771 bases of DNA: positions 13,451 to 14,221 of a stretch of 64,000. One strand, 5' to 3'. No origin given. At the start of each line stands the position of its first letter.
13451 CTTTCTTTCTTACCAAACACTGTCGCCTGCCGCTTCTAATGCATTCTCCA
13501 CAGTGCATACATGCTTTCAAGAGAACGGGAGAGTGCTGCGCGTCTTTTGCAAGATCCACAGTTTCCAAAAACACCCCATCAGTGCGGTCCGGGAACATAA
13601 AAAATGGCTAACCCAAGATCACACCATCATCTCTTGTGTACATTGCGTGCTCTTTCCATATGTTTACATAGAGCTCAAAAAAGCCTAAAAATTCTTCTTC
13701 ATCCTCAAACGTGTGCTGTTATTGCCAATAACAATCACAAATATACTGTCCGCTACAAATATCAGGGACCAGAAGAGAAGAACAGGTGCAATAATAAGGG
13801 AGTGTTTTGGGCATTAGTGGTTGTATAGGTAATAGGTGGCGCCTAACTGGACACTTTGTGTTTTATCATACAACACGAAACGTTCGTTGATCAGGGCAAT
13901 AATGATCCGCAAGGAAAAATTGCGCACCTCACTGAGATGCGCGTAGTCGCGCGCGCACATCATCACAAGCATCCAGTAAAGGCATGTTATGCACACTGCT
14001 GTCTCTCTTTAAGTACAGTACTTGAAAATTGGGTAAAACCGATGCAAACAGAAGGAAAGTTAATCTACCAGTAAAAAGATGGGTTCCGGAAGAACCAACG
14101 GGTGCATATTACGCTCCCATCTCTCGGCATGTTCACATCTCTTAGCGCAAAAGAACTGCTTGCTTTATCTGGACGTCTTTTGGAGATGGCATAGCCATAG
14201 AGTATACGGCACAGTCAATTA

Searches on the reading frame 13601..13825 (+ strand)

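Call 18: search_protein_families(library=pfam, proteins=[window:13601-13825:+])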
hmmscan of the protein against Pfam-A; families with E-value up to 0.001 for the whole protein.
window:13601-13825:+ (75 aa): 0 families

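Call 27: search_protein_families(library=pfam, max_evalue=1, proteins=[window:13601-13825:+])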
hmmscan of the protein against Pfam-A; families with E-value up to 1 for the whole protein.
window:13601-13825:+ (75 aa): 1 family
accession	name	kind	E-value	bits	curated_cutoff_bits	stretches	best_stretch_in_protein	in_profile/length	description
PF05641.18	Agenet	-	0.082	13.8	27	1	38-60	20-44/61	Agenet domain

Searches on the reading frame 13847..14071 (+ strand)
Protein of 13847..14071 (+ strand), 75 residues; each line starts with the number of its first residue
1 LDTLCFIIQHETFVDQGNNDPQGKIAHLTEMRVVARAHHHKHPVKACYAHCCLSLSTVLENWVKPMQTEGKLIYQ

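Call 18: search_protein_families(library=pfam, proteins=[window:13847-14071:+])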
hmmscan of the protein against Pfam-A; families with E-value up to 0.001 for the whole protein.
window:13847-14071:+ (75 aa): 0 families

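Call 27: search_protein_families(library=pfam, max_evalue=1, proteins=[window:13847-14071:+])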
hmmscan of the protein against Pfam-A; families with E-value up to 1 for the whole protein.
window:13847-14071:+ (75 aa): 2 families
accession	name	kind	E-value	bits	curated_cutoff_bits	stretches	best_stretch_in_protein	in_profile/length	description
PF21776.2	TetR_C_44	-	0.15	12.5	24.4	1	42-72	54-84/131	TetR/AcrR family transcriptional repressors, C-terminal domain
PF19284.4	Arc_MA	-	0.17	12.4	28.5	1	35-64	37-65/108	Arc MA domain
